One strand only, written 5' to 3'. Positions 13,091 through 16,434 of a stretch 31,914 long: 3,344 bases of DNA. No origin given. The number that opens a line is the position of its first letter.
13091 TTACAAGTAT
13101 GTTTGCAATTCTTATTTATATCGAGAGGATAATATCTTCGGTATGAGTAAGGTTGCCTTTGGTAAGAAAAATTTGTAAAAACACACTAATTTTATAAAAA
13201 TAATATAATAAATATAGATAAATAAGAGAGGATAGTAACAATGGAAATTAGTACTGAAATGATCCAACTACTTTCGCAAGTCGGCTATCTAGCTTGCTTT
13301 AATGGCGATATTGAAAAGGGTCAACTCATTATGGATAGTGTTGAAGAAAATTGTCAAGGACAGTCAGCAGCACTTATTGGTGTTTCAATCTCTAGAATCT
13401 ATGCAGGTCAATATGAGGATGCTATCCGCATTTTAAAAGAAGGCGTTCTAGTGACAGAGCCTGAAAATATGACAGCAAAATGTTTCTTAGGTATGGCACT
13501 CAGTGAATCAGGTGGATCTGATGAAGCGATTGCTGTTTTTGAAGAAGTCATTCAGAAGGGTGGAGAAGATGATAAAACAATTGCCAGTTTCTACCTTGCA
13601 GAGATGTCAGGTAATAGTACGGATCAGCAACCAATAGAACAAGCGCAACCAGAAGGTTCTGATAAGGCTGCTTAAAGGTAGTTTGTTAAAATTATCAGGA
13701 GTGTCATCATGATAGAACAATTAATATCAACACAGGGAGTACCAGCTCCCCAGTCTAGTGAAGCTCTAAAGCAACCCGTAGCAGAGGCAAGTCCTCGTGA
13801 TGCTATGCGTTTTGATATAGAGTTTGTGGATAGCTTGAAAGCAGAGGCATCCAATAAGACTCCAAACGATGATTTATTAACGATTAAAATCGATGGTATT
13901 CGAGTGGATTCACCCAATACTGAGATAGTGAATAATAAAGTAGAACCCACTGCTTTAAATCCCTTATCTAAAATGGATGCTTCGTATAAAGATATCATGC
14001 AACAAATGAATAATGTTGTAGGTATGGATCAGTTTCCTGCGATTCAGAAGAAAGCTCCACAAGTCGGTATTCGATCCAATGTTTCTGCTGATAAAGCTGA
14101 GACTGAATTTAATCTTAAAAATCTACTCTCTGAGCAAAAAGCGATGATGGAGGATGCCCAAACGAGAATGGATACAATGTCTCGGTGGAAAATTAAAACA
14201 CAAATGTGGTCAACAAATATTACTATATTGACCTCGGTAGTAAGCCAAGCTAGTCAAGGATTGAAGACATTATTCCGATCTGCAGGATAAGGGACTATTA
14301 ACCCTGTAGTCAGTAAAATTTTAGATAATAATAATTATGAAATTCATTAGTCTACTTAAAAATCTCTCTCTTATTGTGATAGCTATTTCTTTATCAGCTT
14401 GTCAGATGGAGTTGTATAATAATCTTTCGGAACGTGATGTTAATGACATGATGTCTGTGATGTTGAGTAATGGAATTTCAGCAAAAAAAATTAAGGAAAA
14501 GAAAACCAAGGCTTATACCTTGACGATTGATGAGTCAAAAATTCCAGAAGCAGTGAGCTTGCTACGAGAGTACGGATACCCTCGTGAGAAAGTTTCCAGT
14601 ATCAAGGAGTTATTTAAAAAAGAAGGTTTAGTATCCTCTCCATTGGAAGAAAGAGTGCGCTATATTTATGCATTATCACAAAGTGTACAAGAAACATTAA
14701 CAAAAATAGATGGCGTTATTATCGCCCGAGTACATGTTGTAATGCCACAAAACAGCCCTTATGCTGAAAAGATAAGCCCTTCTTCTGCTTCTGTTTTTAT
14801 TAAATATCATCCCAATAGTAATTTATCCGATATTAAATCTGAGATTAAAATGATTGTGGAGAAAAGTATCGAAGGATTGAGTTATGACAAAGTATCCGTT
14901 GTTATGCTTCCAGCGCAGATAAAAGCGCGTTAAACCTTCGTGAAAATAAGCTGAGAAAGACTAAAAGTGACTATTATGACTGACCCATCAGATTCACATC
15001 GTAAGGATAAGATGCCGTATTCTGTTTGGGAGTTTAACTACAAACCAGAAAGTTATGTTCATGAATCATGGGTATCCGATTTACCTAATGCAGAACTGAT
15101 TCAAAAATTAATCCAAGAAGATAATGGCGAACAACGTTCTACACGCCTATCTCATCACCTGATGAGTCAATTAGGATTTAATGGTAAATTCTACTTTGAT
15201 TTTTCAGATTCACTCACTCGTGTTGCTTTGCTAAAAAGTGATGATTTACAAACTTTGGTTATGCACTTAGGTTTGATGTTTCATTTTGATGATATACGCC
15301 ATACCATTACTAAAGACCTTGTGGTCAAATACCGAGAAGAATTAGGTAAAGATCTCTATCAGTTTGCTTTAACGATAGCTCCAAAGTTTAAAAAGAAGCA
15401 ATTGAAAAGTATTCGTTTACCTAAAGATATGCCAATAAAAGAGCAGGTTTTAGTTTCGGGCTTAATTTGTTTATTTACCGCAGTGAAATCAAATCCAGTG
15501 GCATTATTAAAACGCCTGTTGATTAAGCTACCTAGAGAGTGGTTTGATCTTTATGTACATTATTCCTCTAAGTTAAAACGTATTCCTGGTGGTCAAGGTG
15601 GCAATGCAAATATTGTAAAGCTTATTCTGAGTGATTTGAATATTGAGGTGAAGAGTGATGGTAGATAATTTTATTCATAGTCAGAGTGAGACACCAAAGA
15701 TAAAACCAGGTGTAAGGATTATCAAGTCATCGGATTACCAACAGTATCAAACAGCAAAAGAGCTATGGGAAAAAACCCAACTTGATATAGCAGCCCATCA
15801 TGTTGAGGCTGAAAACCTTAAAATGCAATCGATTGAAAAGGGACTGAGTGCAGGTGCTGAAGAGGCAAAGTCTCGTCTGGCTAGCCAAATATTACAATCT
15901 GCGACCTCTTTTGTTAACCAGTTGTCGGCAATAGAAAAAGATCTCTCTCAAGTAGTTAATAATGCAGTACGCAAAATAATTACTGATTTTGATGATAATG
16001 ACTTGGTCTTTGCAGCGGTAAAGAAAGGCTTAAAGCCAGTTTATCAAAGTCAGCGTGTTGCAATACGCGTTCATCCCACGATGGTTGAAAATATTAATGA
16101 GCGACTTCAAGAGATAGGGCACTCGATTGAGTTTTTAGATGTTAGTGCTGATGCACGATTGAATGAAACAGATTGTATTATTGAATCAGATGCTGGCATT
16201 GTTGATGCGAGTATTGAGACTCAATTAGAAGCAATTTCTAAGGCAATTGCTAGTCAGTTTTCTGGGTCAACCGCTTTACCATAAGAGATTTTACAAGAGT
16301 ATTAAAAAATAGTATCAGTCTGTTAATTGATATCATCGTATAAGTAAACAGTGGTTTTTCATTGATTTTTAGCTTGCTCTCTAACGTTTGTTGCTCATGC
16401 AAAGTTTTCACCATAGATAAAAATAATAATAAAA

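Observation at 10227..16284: Stand-alone Ysc-like T3SS basal-body/needle operon (sctC'-D-E-F-G-I-J-K-L) without ATPase or export-apparatus genes nearby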

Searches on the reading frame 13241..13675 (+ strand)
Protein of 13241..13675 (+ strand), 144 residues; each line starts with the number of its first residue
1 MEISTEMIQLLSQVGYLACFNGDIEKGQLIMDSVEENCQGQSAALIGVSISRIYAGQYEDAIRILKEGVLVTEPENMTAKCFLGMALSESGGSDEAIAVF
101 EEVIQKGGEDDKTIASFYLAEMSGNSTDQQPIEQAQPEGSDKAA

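Call 4: search_protein_families(library=pfam, max_evalue=0.1, proteins=[window:13241-13675:+])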
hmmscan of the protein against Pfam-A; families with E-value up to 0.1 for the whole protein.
window:13241-13675:+ (144 aa): 13 families
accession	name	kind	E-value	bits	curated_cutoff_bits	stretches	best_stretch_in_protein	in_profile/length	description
PF13432.12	TPR_16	-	2e-06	28.6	32.7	1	51-107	6-61/65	Tetratricopeptide repeat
PF14559.12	TPR_19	-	6.7e-05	23.6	25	1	55-110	4-58/68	Tetratricopeptide repeat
PF13424.12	TPR_12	-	0.001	19.7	30.1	0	78-104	46-72/77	Tetratricopeptide repeat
PF13428.12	TPR_14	-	0.0012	19.8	23.5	0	83-112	7-36/44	Tetratricopeptide repeat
PF21545.3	T7SS_EccA1_N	-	0.0084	15.9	27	1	42-106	168-234/272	T7SS, ESX-1 secretion system protein EccA1, N-terminal domain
PF09613.16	HrpB1_HrpK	-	0.011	15.8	29.3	1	3-108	6-109/126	Bacterial type III secretion protein (HrpB1_HrpK)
PF13174.12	TPR_6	-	0.014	16.5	26.3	0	83-106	6-29/33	Tetratricopeptide repeat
PF01535.26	PPR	-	0.015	15.9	25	0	86-107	9-30/31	PPR repeat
PF13181.12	TPR_8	-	0.015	15.9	25.7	0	80-104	4-28/34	Tetratricopeptide repeat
PF13176.12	TPR_7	-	0.015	15.8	27.9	0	83-104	5-26/36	Tetratricopeptide repeat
PF07719.23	TPR_2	-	0.016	15.7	27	0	82-105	6-29/34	Tetratricopeptide repeat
PF23914.1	TPR_CcmH_CycH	-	0.026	14.8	42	1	57-113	102-157/158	Cytochrome c-type biogenesis protein H TPR domain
PF13374.12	TPR_10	-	0.042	14.3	27.5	0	83-105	8-30/42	Tetratricopeptide repeat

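Call 5: search_protein_families(library=ncbifam, max_evalue=0.1, proteins=[window:13241-13675:+])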
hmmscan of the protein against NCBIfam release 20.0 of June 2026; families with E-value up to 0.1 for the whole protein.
window:13241-13675:+ (144 aa): 9 families
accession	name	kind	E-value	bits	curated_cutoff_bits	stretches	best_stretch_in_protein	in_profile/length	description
NF040959.1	MamA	equivalog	9.9e-07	28.4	200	1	49-110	44-104/204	magnetosome protein MamA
NF052304.1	CdsG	equivalog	1.2e-05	25.5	170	1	7-107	7-107/133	CdsG family type III secretion system protein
TIGR02561.1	HrpB1_HrpK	equivalog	0.00047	20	123.85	1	52-112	60-118/183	HrpB1 family type III secretion system apparatus protein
NF052415.1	T3SS_chap_SctY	equivalog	0.00062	20.3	70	1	55-113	19-76/106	type III secretion apparatus assembly chaperone SctY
TIGR02917.1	PEP_TPR_lipo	equivalog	0.0011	17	312.2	1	8-106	125-222/899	XrtA/PEP-CTERM system TPR-repeat protein PrsT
NF046096.1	ABUW_2363_fam_LP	equivalog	0.0045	16.2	300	1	69-110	202-243/299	ABUW_2363 family tetratricopeptide repeat lipoprotein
NF053617.1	SARPRegAfsRStmc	equivalog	0.013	13.5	1430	1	35-105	809-884/986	SARP-family global regulator AfsR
TIGR03504.1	FimV_Cterm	subfamily_domain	0.041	13.9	30.65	0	89-112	11-34/44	FimV/HubP family polar landmark protein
NF052400.1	M48_BAM_BepA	equivalog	0.062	12.1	570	1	50-123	383-455/483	beta-barrel assembly-enhancing protease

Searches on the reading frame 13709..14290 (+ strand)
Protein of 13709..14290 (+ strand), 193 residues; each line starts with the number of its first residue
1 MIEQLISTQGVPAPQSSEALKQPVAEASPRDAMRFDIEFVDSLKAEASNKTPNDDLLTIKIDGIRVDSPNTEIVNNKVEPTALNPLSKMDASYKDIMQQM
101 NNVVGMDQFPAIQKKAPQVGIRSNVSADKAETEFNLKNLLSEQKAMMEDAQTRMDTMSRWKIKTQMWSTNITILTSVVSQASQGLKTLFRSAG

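Call 4: search_protein_families(library=pfam, max_evalue=0.1, proteins=[window:13709-14290:+])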
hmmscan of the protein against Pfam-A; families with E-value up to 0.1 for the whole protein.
window:13709-14290:+ (193 aa): 0 families

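Call 5: search_protein_families(library=ncbifam, max_evalue=0.1, proteins=[window:13709-14290:+])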
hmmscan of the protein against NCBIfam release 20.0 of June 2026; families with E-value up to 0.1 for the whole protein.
window:13709-14290:+ (193 aa): 0 families

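Call 18: search_solved_structures(query=A2, max_evalue=10, show_alignments=2)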
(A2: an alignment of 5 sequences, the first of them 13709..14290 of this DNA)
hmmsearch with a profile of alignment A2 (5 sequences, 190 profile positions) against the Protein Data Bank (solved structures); distinct sequences matched with E-value up to 10: 6.
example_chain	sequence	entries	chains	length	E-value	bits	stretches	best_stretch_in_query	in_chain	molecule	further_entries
2xgr_A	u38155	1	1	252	0.11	15.7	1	49-122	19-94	SPD1 NUCLEASE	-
2xh3_A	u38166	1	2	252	0.11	15.7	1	49-122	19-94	SPD1 NUCLEASE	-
5syr_A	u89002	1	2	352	0.44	13.8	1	97-144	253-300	Probable ATP synthase SpaL/MxiB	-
1l4a_C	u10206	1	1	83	0.49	13.6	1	99-154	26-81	S-SNAP25 fusion protein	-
4k2u_A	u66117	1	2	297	1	12.6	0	40-90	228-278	Erythrocyte binding antigen 175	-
4bne_A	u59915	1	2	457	9.4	9.4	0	78-150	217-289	PROTEIN KINASE C AND CASEIN KINASE SUBSTRATE IN NEURONS PROTEIN 2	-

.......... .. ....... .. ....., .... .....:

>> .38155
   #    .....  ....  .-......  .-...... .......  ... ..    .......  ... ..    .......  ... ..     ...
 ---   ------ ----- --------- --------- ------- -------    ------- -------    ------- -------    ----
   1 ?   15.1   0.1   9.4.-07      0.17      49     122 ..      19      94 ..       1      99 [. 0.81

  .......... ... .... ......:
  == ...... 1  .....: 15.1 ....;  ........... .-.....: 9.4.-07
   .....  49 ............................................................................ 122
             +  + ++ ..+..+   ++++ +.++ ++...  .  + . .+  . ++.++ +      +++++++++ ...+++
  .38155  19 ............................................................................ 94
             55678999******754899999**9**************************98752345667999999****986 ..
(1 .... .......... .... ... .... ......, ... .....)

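Call 65: list_cluster_members(proteins=[L090:5250-5711:-, L090:6038-6934:-, L090:7275-7790:+, L090:11643-12113:+, L090:603-1637:+, L090:7809-8114:+, window:13709-14290:+, window:12788-13054:+, window:9288-10058:-])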
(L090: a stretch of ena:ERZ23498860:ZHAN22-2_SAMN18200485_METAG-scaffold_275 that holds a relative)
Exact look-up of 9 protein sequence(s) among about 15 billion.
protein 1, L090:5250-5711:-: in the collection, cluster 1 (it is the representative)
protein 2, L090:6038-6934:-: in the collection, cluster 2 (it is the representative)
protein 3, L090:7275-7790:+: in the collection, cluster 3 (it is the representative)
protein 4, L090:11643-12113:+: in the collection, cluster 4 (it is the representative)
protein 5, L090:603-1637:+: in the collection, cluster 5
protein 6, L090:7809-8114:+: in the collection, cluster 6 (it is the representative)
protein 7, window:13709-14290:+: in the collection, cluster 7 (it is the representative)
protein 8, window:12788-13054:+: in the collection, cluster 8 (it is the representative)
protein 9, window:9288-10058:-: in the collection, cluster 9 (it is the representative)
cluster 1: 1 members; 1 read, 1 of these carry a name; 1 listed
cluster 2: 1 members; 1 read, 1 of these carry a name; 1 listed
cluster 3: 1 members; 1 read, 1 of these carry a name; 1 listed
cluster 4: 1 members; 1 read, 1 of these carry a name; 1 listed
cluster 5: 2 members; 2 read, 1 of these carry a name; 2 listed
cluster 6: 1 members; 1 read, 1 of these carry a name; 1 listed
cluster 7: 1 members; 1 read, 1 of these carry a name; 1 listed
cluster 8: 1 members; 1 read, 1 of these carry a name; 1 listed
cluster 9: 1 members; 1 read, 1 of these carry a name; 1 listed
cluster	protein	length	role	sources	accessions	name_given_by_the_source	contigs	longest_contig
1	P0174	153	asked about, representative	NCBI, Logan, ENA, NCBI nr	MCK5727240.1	MAG: hypothetical protein KAH22_10485 [Thiotrichaceae bacterium] | hypothetical protein [Thiotrichaceae bacterium]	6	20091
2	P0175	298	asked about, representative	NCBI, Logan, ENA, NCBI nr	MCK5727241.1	MAG: c-type cytochrome [Thiotrichaceae bacterium] | c-type cytochrome [Thiotrichaceae bacterium]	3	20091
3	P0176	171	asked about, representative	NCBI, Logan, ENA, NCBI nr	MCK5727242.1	MAG: NfeD family protein [Thiotrichaceae bacterium] | NfeD family protein [Thiotrichaceae bacterium]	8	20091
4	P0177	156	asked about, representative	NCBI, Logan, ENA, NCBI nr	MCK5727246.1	MAG: YscO family type III secretion system apparatus protein [Thiotrichaceae bacterium] | YscO family type III secretion system apparatus protein [Thiotrichaceae bacterium]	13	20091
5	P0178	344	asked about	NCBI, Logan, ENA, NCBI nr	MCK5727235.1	MAG: FliM/FliN family flagellar motor switch protein [Thiotrichaceae bacterium] | FliM/FliN family flagellar motor switch protein [Thiotrichaceae bacterium]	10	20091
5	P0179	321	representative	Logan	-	-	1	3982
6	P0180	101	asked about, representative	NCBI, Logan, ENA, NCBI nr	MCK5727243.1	MAG: STAS domain-containing protein [Thiotrichaceae bacterium] | STAS domain-containing protein [Thiotrichaceae bacterium]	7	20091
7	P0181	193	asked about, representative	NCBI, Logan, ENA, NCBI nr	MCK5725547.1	MAG: hypothetical protein KAH22_01835 [Thiotrichaceae bacterium] | hypothetical protein [Thiotrichaceae bacterium]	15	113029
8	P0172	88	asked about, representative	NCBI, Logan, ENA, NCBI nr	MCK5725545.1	MAG: hypothetical protein KAH22_01825 [Thiotrichaceae bacterium] | hypothetical protein [Thiotrichaceae bacterium]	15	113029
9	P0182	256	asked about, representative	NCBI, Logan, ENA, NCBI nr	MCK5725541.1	MAG: hypothetical protein KAH22_01805 [Thiotrichaceae bacterium] | hypothetical protein [Thiotrichaceae bacterium]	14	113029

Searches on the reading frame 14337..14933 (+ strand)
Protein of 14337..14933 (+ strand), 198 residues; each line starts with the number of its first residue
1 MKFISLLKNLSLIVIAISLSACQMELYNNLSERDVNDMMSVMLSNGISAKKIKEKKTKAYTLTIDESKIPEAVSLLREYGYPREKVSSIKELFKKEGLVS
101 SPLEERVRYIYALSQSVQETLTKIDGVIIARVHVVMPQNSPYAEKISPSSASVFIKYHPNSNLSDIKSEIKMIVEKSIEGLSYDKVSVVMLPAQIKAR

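Call 4: search_protein_families(library=pfam, max_evalue=0.1, proteins=[window:14337-14933:+])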
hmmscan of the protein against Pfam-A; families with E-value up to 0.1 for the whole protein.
window:14337-14933:+ (198 aa): 3 families
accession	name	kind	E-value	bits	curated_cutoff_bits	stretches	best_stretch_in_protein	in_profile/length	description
PF01514.23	YscJ_FliF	-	2.1e-27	96.6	24.4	1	25-190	8-171/179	Secretory protein of YscJ/FliF family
PF08519.17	RFC1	-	0.044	14.3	23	0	65-95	100-130/158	Replication factor RFC1 C terminal domain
PF18607.7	HTH_54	-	0.097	13.3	32.3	0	28-66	37-75/92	ParA helix turn helix domain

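Call 5: search_protein_families(library=ncbifam, max_evalue=0.1, proteins=[window:14337-14933:+])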
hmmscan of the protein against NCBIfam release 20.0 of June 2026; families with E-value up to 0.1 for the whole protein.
window:14337-14933:+ (198 aa): 4 families
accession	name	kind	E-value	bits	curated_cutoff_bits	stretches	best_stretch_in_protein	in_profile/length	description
TIGR02544.1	III_secr_YscJ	equivalog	2.8e-66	222.9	161.95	1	9-195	4-190/193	type III secretion system inner membrane ring lipoprotein SctJ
NF011875.1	PRK15348.1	equivalog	2.3e-39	135.6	260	1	9-195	6-189/249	EscJ/YscJ/HrcJ family type III secretion inner membrane ring protein SsaJ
NF011852.0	PRK15324.1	equivalog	4.3e-22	78.8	261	1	10-190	6-187/252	EscJ/YscJ/HrcJ family type III secretion inner membrane ring protein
TIGR00206.1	fliF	equivalog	8.7e-16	57.9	129.75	1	12-189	36-213/555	flagellar basal-body MS-ring/collar protein FliF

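Call 38: list_cluster_members(proteins=[P0001, P0054, window:14337-14933:+, window:10970-12262:+, L090:10302-11630:+])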
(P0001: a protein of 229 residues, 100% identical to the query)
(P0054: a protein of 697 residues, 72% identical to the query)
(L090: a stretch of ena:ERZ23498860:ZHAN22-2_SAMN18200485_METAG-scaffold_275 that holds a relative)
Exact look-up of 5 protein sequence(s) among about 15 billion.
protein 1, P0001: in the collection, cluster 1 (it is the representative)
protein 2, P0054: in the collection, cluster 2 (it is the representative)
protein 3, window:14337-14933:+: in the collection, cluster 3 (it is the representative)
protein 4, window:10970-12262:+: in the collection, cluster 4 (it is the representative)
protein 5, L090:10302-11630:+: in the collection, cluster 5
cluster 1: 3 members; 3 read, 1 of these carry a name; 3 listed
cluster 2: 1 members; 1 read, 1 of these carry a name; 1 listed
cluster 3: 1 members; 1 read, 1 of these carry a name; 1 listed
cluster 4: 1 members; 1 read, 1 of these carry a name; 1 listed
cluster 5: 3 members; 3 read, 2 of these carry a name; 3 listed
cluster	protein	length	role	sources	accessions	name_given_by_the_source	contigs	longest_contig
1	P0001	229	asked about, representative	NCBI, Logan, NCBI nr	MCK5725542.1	MAG: DUF4124 domain-containing protein [Thiotrichaceae bacterium] | DUF4124 domain-containing protein [Thiotrichaceae bacterium]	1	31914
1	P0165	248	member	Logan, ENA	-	-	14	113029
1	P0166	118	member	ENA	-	-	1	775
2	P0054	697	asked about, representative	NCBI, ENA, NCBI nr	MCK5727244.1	MAG: type III secretion system export apparatus subunit SctV [Thiotrichaceae bacterium] | type III secretion system export apparatus subunit SctV [Thiotrichaceae bacterium]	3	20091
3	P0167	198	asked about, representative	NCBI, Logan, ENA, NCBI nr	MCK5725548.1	MAG: type III secretion inner membrane ring lipoprotein SctJ [Thiotrichaceae bacterium] | type III secretion inner membrane ring lipoprotein SctJ [Thiotrichaceae bacterium]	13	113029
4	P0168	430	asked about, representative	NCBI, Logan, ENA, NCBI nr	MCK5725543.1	MAG: hypothetical protein KAH22_01815 [Thiotrichaceae bacterium] | hypothetical protein [Thiotrichaceae bacterium]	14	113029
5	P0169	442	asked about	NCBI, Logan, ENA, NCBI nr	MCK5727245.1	MAG: type III secretion system ATPase SctN [Thiotrichaceae bacterium] | type III secretion system ATPase SctN [Thiotrichaceae bacterium]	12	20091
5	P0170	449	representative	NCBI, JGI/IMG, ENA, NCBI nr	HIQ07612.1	MAG TPA: EscN/YscN/HrcN family type III secretion system ATPase [Thiotrichaceae bacterium] | EscN/YscN/HrcN family type III secretion system ATPase [Thiotrichaceae bacterium]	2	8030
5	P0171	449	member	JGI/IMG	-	-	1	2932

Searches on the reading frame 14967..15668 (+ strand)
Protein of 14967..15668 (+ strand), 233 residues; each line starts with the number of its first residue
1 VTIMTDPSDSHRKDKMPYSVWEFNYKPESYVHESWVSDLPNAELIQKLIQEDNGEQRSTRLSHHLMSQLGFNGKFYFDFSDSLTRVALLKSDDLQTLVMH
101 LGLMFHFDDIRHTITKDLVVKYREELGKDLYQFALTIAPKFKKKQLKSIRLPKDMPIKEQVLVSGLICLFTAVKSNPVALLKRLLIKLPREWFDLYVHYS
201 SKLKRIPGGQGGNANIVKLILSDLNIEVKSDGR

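Call 4: search_protein_families(library=pfam, max_evalue=0.1, proteins=[window:14967-15668:+])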
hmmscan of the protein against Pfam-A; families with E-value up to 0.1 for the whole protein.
window:14967-15668:+ (233 aa): 1 family
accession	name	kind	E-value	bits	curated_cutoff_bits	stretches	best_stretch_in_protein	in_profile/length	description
PF06578.17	YscK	-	4.8e-18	65.9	22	1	20-190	4-168/209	YOP proteins translocation protein K (YscK)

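Call 5: search_protein_families(library=ncbifam, max_evalue=0.1, proteins=[window:14967-15668:+])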
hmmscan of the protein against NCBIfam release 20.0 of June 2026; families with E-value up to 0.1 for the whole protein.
window:14967-15668:+ (233 aa): 1 family
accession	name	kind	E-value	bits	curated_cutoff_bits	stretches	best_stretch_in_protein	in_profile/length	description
TIGR02555.1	OrgA_MxiK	equivalog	0.079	12.7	118.6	0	152-189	111-148/185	type III secretion apparatus protein OrgA/MxiK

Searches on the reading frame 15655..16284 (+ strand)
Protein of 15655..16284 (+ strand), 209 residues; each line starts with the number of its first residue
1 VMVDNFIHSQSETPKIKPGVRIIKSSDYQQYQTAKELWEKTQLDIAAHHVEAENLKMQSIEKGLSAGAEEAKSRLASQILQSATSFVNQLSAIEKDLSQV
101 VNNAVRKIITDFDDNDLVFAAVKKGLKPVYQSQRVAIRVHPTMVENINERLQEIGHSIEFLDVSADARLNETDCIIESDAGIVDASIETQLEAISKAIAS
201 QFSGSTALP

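Call 4: search_protein_families(library=pfam, max_evalue=0.1, proteins=[window:15655-16284:+])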
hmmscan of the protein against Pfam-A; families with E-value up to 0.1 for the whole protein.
window:15655-16284:+ (209 aa): 6 families
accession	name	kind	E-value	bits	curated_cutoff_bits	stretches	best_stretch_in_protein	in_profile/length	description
PF02108.21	FliH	-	8.7e-16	58.5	24.1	1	71-193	3-127/128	Flagellar assembly protein FliH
PF06635.17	T3SS_SCTL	-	1.2e-10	41.7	23.3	1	54-195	56-195/206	Type 3 secretion system stator protein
PF06188.17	HrpE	-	0.004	17.5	23.5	1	21-171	19-167/191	HrpE/YscL/FliH and V-type ATPase subunit E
PF25283.1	DUF7873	-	0.021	15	27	1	88-178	5-93/244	Family of unknown function (DUF7873)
PF16156.12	DUF4864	-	0.046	14.4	27.1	0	88-137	14-64/117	Domain of unknown function (DUF4864)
PF04513.17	Baculo_PEP_C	-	0.048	14.2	38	0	142-200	38-96/140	Baculovirus polyhedron envelope protein, PEP, C terminus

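Call 5: search_protein_families(library=ncbifam, max_evalue=0.1, proteins=[window:15655-16284:+])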
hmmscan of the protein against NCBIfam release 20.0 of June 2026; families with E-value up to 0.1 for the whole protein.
window:15655-16284:+ (209 aa): 16 families
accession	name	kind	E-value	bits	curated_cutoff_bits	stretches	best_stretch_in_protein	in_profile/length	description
NF005392.0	PRK06937.1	equivalog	1.5e-48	164.9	159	1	5-203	3-204/209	HrpE/YscL family type III secretion apparatus protein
TIGR02499.1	HrpE_YscL_not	equivalog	1e-27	97.3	78.7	1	21-186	2-166/166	type III secretion system stator protein SctL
NF004968.0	PRK06328.1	equivalog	8.8e-19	67.7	220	1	15-199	12-201/223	HrpE/YscL family type III secretion apparatus protein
NF006574.0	PRK09098.1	subfamily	1e-15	57.9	278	1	50-202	68-226/277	HrpE/YscL family type III secretion apparatus protein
TIGR03825.1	FliH_bacil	equivalog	7.1e-15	55.2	148.9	1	22-200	56-246/255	flagellar assembly protein FliH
NF005198.1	PRK06669.1-3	equivalog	8.7e-12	44.8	200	1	21-198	111-293/299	flagellar assembly protein FliH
NF004692.0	PRK06032.1-3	equivalog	1e-08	35.2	235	1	80-205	94-223/244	flagellar assembly protein H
NF004270.2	PRK05687.2-1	equivalog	1.7e-07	31.1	180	1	61-197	76-221/223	flagellar assembly protein FliH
NF004267.1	PRK05687.1-3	equivalog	4.4e-07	29.3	293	1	58-201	110-259/266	flagellar assembly protein FliH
NF004266.1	PRK05687.1-1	equivalog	7.5e-07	28.8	260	1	60-199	82-226/230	flagellar assembly protein FliH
NF005196.1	PRK06669.1-1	equivalog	5.8e-06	26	200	1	81-198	156-272/274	flagellar assembly protein FliH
NF004269.1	PRK05687.1-5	equivalog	4.7e-05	23.2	279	1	60-202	95-233/249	flagellar assembly protein FliH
NF009925.1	PRK13386.1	equivalog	0.00037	19.8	192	1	132-203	157-225/228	flagellar assembly protein FliH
TIGR02696.1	pppGpp_PNP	exception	0.012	14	1106.75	1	43-132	192-283/720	guanosine pentaphosphate synthetase I/polyribonucleotide nucleotidyltransferase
TIGR00510.1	lipA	equivalog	0.028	13.7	310.25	1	22-156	145-275/302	lipoyl synthase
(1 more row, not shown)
